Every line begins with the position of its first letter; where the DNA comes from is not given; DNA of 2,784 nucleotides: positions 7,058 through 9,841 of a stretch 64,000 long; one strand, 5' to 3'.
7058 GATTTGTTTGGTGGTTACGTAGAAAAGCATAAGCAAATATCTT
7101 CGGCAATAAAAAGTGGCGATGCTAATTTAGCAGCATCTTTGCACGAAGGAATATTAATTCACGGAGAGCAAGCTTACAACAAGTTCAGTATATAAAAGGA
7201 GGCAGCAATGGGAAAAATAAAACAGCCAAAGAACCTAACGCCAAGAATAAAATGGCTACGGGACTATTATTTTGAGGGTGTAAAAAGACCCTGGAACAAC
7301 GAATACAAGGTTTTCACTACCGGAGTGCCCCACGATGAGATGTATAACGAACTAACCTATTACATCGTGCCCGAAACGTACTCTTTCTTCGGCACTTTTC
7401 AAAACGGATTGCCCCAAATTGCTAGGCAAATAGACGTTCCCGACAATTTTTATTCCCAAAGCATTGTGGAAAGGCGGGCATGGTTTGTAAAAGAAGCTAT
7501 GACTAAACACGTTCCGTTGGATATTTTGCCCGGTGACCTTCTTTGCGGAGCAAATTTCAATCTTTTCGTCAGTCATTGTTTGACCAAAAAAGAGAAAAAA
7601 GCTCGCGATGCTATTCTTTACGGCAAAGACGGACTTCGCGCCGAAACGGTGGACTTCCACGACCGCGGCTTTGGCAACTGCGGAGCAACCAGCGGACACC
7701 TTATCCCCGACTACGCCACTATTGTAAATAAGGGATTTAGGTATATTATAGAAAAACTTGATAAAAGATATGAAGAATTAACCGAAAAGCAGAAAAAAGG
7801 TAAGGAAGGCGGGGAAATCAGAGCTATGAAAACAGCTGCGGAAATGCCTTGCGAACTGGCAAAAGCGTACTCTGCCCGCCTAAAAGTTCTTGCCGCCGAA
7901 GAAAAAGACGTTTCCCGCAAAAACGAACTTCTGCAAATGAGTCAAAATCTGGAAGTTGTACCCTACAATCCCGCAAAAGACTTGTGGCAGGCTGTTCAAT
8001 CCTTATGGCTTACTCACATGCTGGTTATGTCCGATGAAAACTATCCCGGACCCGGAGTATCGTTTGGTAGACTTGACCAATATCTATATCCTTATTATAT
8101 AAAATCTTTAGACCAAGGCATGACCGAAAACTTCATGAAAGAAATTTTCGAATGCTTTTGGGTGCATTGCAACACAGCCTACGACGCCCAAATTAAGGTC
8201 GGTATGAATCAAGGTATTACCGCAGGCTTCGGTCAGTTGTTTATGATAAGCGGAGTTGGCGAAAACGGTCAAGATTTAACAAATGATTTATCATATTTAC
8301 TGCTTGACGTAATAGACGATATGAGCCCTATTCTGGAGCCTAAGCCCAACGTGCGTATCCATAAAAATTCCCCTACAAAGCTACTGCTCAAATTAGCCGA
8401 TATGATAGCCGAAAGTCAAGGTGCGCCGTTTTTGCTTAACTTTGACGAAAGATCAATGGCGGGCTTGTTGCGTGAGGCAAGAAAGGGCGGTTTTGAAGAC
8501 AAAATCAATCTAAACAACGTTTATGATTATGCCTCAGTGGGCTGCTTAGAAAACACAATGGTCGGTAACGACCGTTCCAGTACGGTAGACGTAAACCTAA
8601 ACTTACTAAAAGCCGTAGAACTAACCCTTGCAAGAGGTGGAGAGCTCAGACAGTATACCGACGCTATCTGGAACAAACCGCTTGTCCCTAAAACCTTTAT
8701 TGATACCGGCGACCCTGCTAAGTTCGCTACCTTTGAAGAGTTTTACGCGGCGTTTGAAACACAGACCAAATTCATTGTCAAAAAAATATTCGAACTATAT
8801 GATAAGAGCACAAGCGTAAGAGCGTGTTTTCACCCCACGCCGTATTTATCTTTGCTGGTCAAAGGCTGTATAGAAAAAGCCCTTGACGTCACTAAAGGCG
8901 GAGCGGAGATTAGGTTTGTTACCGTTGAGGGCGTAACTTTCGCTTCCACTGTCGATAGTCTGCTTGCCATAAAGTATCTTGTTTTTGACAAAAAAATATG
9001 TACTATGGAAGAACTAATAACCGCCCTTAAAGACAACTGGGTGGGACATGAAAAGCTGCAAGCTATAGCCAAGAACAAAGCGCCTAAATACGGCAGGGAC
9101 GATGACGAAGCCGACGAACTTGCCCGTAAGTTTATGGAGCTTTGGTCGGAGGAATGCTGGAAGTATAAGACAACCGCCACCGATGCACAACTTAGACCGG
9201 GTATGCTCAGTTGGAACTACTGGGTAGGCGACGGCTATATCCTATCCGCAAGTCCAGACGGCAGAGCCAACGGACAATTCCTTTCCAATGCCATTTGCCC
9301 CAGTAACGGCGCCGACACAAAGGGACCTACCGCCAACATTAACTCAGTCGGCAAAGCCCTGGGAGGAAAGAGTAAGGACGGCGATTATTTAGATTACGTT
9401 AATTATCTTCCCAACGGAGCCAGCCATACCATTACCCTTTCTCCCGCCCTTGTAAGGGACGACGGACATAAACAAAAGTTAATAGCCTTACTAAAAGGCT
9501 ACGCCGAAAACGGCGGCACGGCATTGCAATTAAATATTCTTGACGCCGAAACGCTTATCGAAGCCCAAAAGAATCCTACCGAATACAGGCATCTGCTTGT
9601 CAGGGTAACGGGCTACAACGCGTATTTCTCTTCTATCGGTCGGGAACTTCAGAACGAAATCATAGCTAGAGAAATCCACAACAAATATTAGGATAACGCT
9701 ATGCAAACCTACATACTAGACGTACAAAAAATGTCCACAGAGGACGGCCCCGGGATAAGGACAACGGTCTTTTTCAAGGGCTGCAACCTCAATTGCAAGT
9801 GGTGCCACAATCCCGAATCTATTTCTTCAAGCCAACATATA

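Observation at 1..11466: An uncharacterised glycyl-radical 1,2-eliminase operon faces a sugar-type operon (TPP enzyme, Gfo/Idh/MocA, RpiB-like, IclR, GPH symporter) with AOR beyond, possibly an undescribed anaerobic catabolic pathway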

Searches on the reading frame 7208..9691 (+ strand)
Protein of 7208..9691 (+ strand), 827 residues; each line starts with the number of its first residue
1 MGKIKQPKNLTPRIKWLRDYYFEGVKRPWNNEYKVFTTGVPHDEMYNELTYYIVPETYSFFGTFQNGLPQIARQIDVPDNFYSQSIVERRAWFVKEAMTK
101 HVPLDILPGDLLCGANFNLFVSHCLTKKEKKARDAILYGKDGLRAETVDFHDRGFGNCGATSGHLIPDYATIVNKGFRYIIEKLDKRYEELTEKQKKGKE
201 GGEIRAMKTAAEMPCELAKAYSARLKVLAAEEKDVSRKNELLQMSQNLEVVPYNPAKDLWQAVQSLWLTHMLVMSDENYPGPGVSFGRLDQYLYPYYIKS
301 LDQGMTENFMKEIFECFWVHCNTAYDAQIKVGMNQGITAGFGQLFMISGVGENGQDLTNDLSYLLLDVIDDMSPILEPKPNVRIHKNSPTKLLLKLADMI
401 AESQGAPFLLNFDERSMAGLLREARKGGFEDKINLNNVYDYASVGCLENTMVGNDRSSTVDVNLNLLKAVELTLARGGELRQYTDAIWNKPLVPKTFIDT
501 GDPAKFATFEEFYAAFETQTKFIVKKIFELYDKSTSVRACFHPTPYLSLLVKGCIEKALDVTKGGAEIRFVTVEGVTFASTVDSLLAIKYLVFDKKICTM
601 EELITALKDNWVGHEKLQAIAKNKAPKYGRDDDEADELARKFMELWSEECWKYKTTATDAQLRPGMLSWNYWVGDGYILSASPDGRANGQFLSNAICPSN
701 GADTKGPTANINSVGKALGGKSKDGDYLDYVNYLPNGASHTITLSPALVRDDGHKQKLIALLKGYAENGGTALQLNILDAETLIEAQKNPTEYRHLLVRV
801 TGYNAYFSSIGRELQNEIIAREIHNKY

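Call 3: search_protein_families(library=pfam, proteins=[window:7208-9691:+])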
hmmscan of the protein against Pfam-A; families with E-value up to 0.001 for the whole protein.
window:7208-9691:+ (827 aa): 2 families
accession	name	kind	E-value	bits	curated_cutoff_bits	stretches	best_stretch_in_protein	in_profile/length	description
PF02901.20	PFL-like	-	4e-120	402.9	24.3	1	161-670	156-641/647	Pyruvate formate lyase-like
PF01228.26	Gly_radical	-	2.6e-22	79.8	22.2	1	694-807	3-105/106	Glycine radical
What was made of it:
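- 7208..9691 (+): Glycyl radical enzyme, 827 aa. Gly802 is the radical site, Cys446 the thiyl residue, Glu448 the base of the CxE motif and His164 the probable general acid. Family signatures are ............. (276-288), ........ and MLSWNYW (666-672). Pfam PFL-like and Gly_radical (call 3).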

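Call 4: search_protein_families(library=ncbifam, proteins=[window:7208-9691:+])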
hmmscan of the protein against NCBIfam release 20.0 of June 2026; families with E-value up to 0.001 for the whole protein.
window:7208-9691:+ (827 aa): 13 families
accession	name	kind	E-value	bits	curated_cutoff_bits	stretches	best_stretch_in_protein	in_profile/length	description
TIGR01774.1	PFL2-3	subfamily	1.5e-124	417.1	678.2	1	160-824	153-784/786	formate C-acetyltransferase/glycerol dehydratase family glycyl radical enzyme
NF043068.1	glycl_HYPD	equivalog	1.4e-117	393.7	1100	1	162-822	153-780/784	trans-4-hydroxy-L-proline dehydratase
NF048011.1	SfplDhtHpsGDes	equivalog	6.2e-115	385.3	1000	1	165-825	186-820/821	(2S)-3-sulfopropanediol dehydratase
NF048009.1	SfplDhtHpfGKleb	equivalog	9.4e-107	358.1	1000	1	160-821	180-819/824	(2S)-3-sulfopropanediol dehydratase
TIGR04394.1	choline_CutC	equivalog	9.7e-98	328.7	1050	1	166-825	161-787/789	choline trimethylamine-lyase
NF007437.0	PRK09983.1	equivalog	1.6e-86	291.1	1109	2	511-824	460-763/765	formate C-acetyltransferase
NF033718.1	indole_decarb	equivalog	3.2e-75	253.9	1100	1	144-823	197-865/868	indoleacetate decarboxylase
NF033715.1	glycyl_HPDL_Lrg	equivalog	1.1e-53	182.4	1150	2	504-822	570-897/901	4-hydroxyphenylacetate decarboxylase large subunit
TIGR01255.1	pyr_form_ly_1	equivalog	1.5e-31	109.7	994.2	1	576-826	512-743/744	formate C-acetyltransferase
NF038360.1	rad_fix_GrcA3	exception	1.4e-18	66.7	158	1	756-826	7-77/78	autonomous glycyl radical cofactor GrcA3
NF008341.1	PRK11127.1-1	equivalog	3.7e-10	39.7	145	1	774-826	27-79/80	autonomous glycyl radical cofactor GrcA2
TIGR04365.1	spare_glycyl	equivalog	4.4e-10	39.9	170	1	766-824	65-123/126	autonomous glycyl radical cofactor GrcA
TIGR04040.1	glycyl_YjjI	hypoth_equivalog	0.00051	18.6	498.3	0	249-313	75-135/497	YjjI family glycine radical enzyme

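Call 9: find_homologous_proteins(query=window:7208-9688:+, max_evalue=1e-50)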
Query window:7208-9688:+ (827 aa): 3854 proteins with E <= 1e-50 among 8000 candidates; the best 120 are listed.
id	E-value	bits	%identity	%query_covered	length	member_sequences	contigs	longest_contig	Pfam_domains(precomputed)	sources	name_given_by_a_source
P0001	0.0e+0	1929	100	100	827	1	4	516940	PF02901.21,PF01228.27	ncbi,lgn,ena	-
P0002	0.0e+0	1796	92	100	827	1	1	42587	PF02901.21,PF01228.27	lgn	-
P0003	0.0e+0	1788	91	100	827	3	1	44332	PF02901.21,PF01228.27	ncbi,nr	ncbi:hypothetical protein EOM82_00195 [bacterium]|nr:hypothetical protein [bacterium]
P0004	0.0e+0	1765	90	100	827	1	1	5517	PF02901.21,PF01228.27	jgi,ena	-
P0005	0.0e+0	1763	89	100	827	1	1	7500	PF02901.21,PF01228.27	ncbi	-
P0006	0.0e+0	1738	88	100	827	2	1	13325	PF02901.21,PF01228.27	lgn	-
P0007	0.0e+0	1720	87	100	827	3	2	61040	PF02901.21,PF01228.27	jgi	jgi:formate C-acetyltransferase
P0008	0.0e+0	1636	82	100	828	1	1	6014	PF02901.21,PF01228.27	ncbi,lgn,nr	ncbi:MAG: pyruvate formate lyase family protein [Clostridia bacterium]|nr:pyruvate formate lyase fam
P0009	0.0e+0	1587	81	100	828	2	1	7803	PF02901.21,PF01228.27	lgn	-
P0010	0.0e+0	1566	80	100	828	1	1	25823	PF02901.21,PF01228.27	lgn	-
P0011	0.0e+0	1559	79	100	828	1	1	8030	PF02901.21,PF01228.27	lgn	-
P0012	0.0e+0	1513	77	100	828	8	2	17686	PF02901.21,PF01228.27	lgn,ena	-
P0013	0.0e+0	1504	76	100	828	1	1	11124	PF02901.21,PF01228.27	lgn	-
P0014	0.0e+0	1499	76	100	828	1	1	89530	PF02901.21,PF01228.27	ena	-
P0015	0.0e+0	1496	76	100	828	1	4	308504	PF02901.21,PF01228.27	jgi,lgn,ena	jgi:pyruvate-formate lyase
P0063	0.0e+0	1241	64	100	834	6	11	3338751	PF02901.21,PF01228.27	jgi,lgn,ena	jgi:pyruvate-formate lyase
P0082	0.0e+0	1232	63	100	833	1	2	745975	PF02901.21,PF01228.27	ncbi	-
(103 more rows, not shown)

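Call 10: search_solved_structures(query=window:7208-9688:+, show_alignments=0)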
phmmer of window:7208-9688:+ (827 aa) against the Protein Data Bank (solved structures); distinct sequences matched with E-value up to 0.001: 36.
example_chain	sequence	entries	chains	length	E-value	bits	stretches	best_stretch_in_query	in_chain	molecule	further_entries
6vxc_A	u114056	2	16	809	3.7e-90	306.4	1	163-821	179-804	Trans-4-hydroxy-L-proline dehydratase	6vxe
9f3w_A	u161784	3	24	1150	4e-85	289.8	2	213-826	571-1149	Choline trimethylamine-lyase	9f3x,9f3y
2f3o_A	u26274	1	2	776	1.6e-83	284.5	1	163-821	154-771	pyruvate formate-lyase 2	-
1r8w_A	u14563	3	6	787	1.7e-83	284.4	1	162-824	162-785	glycerol dehydratase | B12-independent glycerol dehydratase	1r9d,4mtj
6lon_B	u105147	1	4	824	2.2e-80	274.1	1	165-824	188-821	PFL2/glycerol dehydratase family glycyl radical enzyme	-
5ymr_B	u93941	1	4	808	1.9e-78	267.7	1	165-825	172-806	Formate acetyltransferase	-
5fay_A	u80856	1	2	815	1.5e-77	264.7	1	210-823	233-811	Choline trimethylamine-lyase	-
9ht9_A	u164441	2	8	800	1.5e-77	264.7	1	211-823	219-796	Choline trimethylamine-lyase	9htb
9r0v_A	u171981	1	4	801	1.5e-77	264.7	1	211-823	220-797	Choline trimethylamine-lyase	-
6vue_A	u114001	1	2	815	1.6e-77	264.6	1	211-823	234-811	Choline trimethylamine-lyase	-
5fau_A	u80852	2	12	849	1.8e-77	264.4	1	211-823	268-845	Choline trimethylamine-lyase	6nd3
5fav_A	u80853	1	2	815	4.1e-77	263.3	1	211-823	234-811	Choline trimethylamine-lyase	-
5faw_A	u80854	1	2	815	4.1e-77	263.3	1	211-823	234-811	Choline trimethylamine-lyase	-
5kdp_A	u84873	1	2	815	1e-76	261.9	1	211-823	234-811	Choline trimethylamine-lyase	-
5a0z_A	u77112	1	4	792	1.4e-75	258.2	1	213-826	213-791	CHOLINE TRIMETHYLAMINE LYASE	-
7e7l_A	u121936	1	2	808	1.8e-57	198.3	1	164-822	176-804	Hydroxyphenylacetic acid decarboxylase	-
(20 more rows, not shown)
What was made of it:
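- Similarity to the decarboxylases is lower: 198 bits to 7e7l, annotated hydroxyphenylacetic acid decarboxylase, and 118 bits to the HPAD large subunit (call 10).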

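Call 11: find_encoding_contigs(protein=P0001, flank=10000, max_places=4)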
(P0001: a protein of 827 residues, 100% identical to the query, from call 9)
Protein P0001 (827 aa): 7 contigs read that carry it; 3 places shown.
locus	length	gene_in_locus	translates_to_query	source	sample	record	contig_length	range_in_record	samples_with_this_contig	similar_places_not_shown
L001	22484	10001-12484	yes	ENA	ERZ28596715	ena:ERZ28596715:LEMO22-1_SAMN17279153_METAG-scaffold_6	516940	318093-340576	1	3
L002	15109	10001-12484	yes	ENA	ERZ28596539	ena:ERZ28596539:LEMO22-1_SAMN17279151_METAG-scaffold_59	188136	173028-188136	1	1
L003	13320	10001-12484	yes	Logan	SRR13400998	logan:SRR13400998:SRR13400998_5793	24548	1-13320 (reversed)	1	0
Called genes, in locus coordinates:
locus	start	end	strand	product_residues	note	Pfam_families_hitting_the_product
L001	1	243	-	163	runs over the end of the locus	PF00994:MoCF_biosynth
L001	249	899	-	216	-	PF00899:ThiF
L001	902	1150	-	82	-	PF02597:ThiS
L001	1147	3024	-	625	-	PF02730:AFOR_N, PF01314:AFOR_C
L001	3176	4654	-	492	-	PF07690:MFS_1, PF13347:MFS_2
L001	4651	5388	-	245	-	PF01047:MarR, PF09339:HTH_IclR, PF13412:HTH_24 (weak), PF12802:MarR_2, PF01614:IclR_C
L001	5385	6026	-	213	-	PF02502:LacAB_rpiB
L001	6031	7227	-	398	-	PF01408:GFO_IDH_MocA, PF03447:NAD_binding_3 (weak), PF02894:GFO_IDH_MocA_C, PF22725:GFO_IDH_MocA_C3 (weak)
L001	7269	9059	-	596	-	PF02776:TPP_enzyme_N, PF00205:TPP_enzyme_M, PF02775:TPP_enzyme_C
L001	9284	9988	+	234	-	PF00392:GntR, PF07840:FadR_C (weak), PF07729:FCD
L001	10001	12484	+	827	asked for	PF02901:PFL-like, PF01228:Gly_radical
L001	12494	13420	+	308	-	PF13353:Fer4_12, PF04055:Radical_SAM, PF13237:Fer4_10 (faint), PF14697:Fer4_21 (faint), PF00037:Fer4, PF12837:Fer4_6 (faint), PF12838:Fer4_7 (weak), PF13187:Fer4_9, +1 more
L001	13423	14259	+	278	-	-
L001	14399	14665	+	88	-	PF02566:OsmC (weak)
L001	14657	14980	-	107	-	PF07883:Cupin_2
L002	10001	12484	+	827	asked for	PF02901:PFL-like, PF01228:Gly_radical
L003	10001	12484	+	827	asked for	PF02901:PFL-like, PF01228:Gly_radical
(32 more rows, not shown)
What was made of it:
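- Checked: The full 625-aa AFOR_N/AFOR_C gene, followed by ThiS, ThiF and MoCF genes, is in the parent scaffold (call 11).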

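Call 12: find_encoding_contigs(protein=P0063, flank=10000, max_places=4)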
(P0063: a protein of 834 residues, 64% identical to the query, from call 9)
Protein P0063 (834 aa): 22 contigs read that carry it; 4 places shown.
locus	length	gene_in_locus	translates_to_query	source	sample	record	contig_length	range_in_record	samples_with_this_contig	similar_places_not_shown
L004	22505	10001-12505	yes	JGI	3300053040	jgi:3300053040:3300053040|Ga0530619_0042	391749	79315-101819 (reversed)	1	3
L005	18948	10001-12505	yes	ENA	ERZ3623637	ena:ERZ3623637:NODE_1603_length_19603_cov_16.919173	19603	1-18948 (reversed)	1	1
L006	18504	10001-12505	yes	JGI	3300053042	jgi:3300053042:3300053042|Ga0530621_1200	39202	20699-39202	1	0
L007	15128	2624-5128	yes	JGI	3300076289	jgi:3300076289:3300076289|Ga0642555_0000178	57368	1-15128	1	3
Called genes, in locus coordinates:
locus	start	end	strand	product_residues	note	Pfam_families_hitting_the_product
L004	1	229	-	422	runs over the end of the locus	PF04055:Radical_SAM, PF12544:LAM_C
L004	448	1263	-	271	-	-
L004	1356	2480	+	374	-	PF05222:AlaDh_PNT_N, PF01262:AlaDh_PNT_C (weak)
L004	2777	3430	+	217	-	PF00392:GntR, PF02080:TrkA_C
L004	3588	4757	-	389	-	PF03702:AnmK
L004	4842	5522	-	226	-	PF16800:Endopep_inhib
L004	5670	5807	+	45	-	-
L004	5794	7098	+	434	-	PF13936:HTH_38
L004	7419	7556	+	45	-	-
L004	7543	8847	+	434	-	PF13936:HTH_38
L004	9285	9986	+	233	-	PF00392:GntR, PF07840:FadR_C, PF07729:FCD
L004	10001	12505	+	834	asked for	PF02901:PFL-like, PF01228:Gly_radical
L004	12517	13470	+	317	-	PF04055:Radical_SAM, PF12837:Fer4_6 (faint), PF13237:Fer4_10 (faint), PF12838:Fer4_7, PF00037:Fer4 (weak), PF13353:Fer4_12 (weak)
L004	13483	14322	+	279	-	PF01243:PNPOx_N (faint)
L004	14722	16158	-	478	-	PF00587:tRNA-synt_2b, PF03129:HGTP_anticodon, PF09180:ProRS-C_1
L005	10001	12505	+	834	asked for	PF02901:PFL-like, PF01228:Gly_radical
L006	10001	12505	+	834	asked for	PF02901:PFL-like, PF01228:Gly_radical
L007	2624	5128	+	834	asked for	PF02901:PFL-like, PF01228:Gly_radical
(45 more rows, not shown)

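Call 15: find_related_loci(query=A1, collection=genome_contigs, flank=10000)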
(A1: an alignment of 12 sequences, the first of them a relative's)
Query A1 (827 aa) in genome_contigs; peptide patterns used: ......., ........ (x = any residue, [..] = any of these).
600 stretches matched a pattern (row limit reached: there are more); 577 encode a relative of the query (tblastn E <= 1e-3); the best 80 are kept; 80 distinct loci.
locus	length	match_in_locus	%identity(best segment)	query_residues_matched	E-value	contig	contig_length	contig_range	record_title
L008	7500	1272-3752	89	1-827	0e+0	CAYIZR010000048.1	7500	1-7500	MAG TPA_asm: uncultured Christensenella sp. isolate ERP122455_co1_199 genome assembly, contig: NODE_3370_length_7500_cov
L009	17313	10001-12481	88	1-827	0e+0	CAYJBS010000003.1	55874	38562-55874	MAG TPA_asm: uncultured Christensenella sp. isolate ERP122455_co1_162 genome assembly, contig: NODE_31_length_55874_cov_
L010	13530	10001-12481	74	1-826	0e+0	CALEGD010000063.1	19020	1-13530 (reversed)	MAG TPA_asm: uncultured Acholeplasmatales bacterium isolate SRR1562009_bin.123_CONCOCT_v1.1_MAG genome assembly, contig:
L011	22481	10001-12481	72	1-827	0e+0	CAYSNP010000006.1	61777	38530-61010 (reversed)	MAG TPA_asm: uncultured Christensenellaceae bacterium isolate binchicken_co139_91 genome assembly, contig: NODE_510_leng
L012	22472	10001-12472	66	1-827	0e+0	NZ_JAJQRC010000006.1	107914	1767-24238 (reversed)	Treponema sp. TIM-1 NODE_7_length_107914_cov_30.341217, whole genome shotgun sequence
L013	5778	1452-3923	65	1-827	0e+0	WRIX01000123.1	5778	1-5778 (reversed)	MAG: Treponema sp. isolate Nt197P3bin60 Ga0082212_10033638, whole genome shotgun sequence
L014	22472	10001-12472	65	1-827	0e+0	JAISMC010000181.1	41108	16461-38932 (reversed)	MAG: Treponema sp. isolate Im510_bin16 k119_1819556, whole genome shotgun sequence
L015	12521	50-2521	65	1-827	0e+0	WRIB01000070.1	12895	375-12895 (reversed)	MAG: Treponema sp. isolate Nt197P3bin20 Ga0082212_10009034, whole genome shotgun sequence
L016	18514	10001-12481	66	1-827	0e+0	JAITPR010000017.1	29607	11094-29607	MAG: Clostridiaceae bacterium isolate Pq454_bin33 k119_2295596, whole genome shotgun sequence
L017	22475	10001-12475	64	3-826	0e+0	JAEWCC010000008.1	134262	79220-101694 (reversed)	MAG: Bacillota bacterium isolate OH_PBB_276 k127_1900724, whole genome shotgun sequence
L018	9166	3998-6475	65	1-827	0e+0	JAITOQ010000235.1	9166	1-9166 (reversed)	MAG: Clostridiales bacterium isolate Po218_bin63 k119_920700, whole genome shotgun sequence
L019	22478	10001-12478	64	3-827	0e+0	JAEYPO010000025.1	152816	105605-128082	MAG: Bacillota bacterium isolate OH_CBB_199 k127_1084665, whole genome shotgun sequence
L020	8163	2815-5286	65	1-827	0e+0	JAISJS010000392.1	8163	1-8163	MAG: Treponema sp. isolate Hs463_bin133 k119_2142859, whole genome shotgun sequence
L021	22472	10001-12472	64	4-827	0e+0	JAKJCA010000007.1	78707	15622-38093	MAG: Bacillota bacterium isolate UR.bin57 UR_contig_525, whole genome shotgun sequence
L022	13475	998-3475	65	1-827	0e+0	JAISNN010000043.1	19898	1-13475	MAG: Clostridiales bacterium isolate Im510_bin91 k119_2812840, whole genome shotgun sequence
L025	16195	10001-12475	63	3-824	0e+0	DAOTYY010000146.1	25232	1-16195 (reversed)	MAG TPA_asm: Anaerolineaceae bacterium isolate H34_448 k137_1049839, whole genome shotgun sequence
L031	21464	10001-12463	63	4-827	0e+0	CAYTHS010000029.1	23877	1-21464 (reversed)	MAG TPA_asm: uncultured Oscillospiraceae bacterium isolate SRP241341_co1_196 genome assembly, contig: NODE_2452_length_2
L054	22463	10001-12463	62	4-827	0e+0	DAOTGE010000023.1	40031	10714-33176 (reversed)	MAG TPA_asm: Eubacteriales bacterium isolate AMR_MDS_3085 NODE_1060_length_40031_cov_9.610191, whole genome shotgun sequ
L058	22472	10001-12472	61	4-827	0e+0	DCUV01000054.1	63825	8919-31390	MAG TPA_asm: Spirochaetia bacterium UBA2205 UBA2205_contig_8955, whole genome shotgun sequence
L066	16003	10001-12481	62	3-827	0e+0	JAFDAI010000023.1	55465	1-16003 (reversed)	MAG: Deltaproteobacteria bacterium isolate AB_1215_Bin_93 AB_1215_Bin_93_scaffold_702, whole genome shotgun sequence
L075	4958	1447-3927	61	3-827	0e+0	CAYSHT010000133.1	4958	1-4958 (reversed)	MAG TPA_asm: uncultured Syntrophaceae bacterium isolate binchicken_co5_176 genome assembly, contig: NODE_8313_length_495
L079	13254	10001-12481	62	3-826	0e+0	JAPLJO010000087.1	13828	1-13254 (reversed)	MAG: Deltaproteobacteria bacterium isolate LacPavin_0920_SED2_MAG_54_12 LacPavin_0920_SED2_scaffold_1572885, whole genom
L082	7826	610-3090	61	3-827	0e+0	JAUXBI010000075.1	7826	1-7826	MAG: Syntrophaceae bacterium isolate CSMAG_2795 CSMAG_2795_k117_1995852_length_7826_cov_16.0000, whole genome shotgun se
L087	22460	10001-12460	62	4-827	0e+0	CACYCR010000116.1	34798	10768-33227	MAG: Ruminococcaceae bacterium isolate RUG11826 genome assembly, contig: RUG11826_asm_116, whole genome shotgun sequence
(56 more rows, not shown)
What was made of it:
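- The best 80 are 61-89% identical and span Bacillota, Spirochaetota, Chloroflexota, Desulfobacterota, Bacteroidota and Caldisericota (call 15).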
